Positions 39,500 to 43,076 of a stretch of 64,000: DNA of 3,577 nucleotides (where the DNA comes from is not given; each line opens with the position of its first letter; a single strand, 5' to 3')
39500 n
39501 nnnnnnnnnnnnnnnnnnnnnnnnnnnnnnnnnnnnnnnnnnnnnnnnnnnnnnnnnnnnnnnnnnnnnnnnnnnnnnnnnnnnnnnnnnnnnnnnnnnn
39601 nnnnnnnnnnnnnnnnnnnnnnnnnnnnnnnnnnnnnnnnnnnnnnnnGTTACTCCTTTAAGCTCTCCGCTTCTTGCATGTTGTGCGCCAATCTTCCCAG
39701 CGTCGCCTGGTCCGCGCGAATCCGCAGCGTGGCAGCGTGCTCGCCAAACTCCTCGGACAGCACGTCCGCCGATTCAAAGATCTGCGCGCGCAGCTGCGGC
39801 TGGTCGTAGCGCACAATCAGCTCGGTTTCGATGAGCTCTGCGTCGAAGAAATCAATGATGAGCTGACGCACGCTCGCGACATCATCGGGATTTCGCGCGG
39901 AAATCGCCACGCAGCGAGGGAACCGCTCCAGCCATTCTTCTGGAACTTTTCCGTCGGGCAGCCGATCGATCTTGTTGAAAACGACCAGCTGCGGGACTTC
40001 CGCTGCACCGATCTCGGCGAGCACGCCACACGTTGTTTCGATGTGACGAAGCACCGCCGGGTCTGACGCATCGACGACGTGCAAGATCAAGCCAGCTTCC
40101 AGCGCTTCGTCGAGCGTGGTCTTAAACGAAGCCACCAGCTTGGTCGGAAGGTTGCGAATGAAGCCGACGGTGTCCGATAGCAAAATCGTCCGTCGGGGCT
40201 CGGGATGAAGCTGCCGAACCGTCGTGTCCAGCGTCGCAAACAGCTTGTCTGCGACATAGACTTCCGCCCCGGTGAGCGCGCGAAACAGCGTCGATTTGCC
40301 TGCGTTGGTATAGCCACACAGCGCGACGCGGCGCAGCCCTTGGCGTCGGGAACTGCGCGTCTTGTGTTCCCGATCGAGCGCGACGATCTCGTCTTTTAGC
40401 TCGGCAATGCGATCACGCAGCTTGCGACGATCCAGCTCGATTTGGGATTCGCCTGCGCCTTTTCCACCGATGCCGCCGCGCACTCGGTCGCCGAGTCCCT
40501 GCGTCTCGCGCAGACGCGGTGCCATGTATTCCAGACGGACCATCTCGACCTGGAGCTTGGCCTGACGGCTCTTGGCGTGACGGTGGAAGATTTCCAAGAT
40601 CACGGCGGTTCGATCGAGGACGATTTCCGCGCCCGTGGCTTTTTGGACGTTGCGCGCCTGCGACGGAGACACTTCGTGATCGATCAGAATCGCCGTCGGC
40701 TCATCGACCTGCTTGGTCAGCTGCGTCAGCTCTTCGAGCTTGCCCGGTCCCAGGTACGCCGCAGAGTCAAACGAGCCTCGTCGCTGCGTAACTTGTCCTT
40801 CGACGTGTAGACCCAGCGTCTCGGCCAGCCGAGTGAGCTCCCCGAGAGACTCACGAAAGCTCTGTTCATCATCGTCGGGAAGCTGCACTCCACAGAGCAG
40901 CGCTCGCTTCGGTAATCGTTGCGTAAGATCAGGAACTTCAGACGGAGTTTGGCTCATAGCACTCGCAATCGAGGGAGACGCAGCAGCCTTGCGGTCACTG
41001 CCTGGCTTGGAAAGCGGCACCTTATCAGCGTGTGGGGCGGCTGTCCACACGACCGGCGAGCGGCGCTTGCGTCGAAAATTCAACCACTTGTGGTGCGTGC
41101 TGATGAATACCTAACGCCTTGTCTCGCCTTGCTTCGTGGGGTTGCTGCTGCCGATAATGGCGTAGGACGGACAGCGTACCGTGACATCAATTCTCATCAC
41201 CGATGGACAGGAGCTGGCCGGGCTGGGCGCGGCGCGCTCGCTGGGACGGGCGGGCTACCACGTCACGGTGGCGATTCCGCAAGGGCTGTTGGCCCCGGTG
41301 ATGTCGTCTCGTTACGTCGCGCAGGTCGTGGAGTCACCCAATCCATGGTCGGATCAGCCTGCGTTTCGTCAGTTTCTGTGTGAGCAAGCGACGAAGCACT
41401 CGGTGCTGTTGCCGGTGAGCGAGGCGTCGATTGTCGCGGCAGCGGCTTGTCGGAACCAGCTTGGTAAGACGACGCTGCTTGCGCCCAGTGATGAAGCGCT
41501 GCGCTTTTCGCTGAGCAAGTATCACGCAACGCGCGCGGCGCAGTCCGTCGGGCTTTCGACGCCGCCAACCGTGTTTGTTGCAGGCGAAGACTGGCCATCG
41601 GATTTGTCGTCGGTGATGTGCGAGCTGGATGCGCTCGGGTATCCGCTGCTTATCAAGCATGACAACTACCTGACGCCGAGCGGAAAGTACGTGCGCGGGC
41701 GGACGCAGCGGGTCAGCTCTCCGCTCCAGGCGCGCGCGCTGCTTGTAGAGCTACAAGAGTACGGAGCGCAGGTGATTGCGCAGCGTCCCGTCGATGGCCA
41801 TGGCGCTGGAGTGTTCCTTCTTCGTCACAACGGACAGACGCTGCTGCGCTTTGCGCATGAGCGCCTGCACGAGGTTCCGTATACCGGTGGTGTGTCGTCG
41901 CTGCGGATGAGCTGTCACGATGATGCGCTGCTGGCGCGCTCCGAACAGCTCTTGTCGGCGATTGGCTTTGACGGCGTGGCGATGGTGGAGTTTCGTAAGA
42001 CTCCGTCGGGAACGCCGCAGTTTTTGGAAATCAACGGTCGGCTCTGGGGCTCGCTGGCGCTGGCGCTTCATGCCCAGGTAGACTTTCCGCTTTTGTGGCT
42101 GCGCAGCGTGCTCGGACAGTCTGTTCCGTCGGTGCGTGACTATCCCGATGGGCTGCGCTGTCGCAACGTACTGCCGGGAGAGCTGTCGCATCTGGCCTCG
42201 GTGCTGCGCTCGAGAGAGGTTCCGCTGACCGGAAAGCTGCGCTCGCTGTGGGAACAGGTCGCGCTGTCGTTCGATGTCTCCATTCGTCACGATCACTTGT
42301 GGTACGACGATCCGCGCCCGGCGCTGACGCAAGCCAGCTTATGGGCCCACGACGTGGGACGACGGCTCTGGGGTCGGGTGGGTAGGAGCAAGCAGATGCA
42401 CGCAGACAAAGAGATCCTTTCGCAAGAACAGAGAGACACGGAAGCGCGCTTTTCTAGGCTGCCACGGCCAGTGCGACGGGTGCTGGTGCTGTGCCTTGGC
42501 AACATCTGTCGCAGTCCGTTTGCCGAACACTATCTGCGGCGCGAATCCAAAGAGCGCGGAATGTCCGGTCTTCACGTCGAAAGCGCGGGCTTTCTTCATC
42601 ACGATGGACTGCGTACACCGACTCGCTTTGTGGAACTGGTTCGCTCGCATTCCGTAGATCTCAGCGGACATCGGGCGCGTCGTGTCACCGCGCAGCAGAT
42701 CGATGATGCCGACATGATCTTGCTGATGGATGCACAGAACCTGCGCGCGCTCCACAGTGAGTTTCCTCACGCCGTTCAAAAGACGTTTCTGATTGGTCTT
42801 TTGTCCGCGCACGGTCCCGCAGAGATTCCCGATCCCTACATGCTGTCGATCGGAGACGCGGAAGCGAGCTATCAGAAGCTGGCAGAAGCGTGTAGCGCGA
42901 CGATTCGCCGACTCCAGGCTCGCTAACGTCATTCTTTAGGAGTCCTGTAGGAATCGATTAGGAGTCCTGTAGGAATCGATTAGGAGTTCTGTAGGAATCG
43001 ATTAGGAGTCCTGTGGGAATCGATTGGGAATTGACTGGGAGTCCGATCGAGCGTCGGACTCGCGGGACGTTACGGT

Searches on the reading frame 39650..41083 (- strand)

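Call 10: search_protein_families(library=pfam, proteins=[window:39650-41083:-], max_evalue=0.001)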
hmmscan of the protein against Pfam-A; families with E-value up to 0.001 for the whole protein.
window:39650-41083:- (477 aa): 4 families
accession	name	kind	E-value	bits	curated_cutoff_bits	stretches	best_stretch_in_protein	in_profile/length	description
PF13167.11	GTP-bdg_N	-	5.4e-23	81.8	25.4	1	78-166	2-88/89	GTP-binding GTPase N-terminal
PF16360.10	GTP-bdg_M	-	1.5e-22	80.3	29.5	1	169-247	1-79/79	GTP-binding GTPase Middle Region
PF01926.29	MMR_HSR1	-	2.7e-19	69.8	21.9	1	252-371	1-113/113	50S ribosome-binding GTPase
PF02421.24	FeoB_N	-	3.1e-06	27.2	27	1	252-376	2-119/156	Ferrous iron transport protein B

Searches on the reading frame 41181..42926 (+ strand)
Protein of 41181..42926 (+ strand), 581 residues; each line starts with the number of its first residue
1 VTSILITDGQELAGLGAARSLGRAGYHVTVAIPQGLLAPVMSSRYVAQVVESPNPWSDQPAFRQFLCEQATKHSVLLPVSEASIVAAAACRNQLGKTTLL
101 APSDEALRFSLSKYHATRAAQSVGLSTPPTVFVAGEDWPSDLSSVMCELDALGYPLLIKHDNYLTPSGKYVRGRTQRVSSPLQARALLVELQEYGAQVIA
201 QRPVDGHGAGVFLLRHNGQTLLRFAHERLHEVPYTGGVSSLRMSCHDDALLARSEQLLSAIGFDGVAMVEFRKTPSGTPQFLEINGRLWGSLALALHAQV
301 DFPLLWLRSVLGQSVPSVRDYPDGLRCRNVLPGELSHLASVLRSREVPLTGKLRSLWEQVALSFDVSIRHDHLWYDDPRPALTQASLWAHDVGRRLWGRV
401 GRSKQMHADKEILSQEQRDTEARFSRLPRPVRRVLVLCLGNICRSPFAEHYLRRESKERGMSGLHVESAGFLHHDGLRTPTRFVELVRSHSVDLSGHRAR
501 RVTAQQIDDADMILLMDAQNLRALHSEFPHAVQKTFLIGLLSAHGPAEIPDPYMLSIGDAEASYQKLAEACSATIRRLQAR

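Call 9: search_protein_families(library=ncbifam, proteins=[window:41181-42926:+], max_evalue=0.001)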
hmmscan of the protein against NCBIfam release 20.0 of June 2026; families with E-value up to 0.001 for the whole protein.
window:41181-42926:+ (581 aa): 4 families
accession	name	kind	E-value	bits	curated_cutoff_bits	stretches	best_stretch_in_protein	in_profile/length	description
NF007520.0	PRK10126.1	equivalog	2.7e-18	66.8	243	1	433-572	4-136/147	low molecular weight protein-tyrosine-phosphatase Wzb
NF008486.0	PRK11391.1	equivalog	3.5e-18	66.5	247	1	433-578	8-146/148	phosphotyrosine-protein phosphatase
NF005315.0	PRK06849.1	equivalog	1.4e-08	34.1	406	1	3-136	6-140/389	hypothetical protein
TIGR02691.1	arsC_pI258_fam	equivalog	8.7e-05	22.8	174.3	1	436-516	3-76/129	arsenate reductase (thioredoxin)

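Call 10: search_protein_families(library=pfam, proteins=[window:41181-42926:+], max_evalue=0.001)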
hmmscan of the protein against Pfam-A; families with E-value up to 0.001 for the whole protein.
window:41181-42926:+ (581 aa): 2 families
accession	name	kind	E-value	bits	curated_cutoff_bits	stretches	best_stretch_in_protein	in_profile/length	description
PF01451.26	LMWPc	-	3.1e-26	92.7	23.2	1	434-572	1-141/144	Low molecular weight phosphotyrosine protein phosphatase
PF15632.11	ATPgrasp_Ter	-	2.8e-09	37.3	29.1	1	239-329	38-127/131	ATP-grasp in the biosynthetic pathway with Ter operon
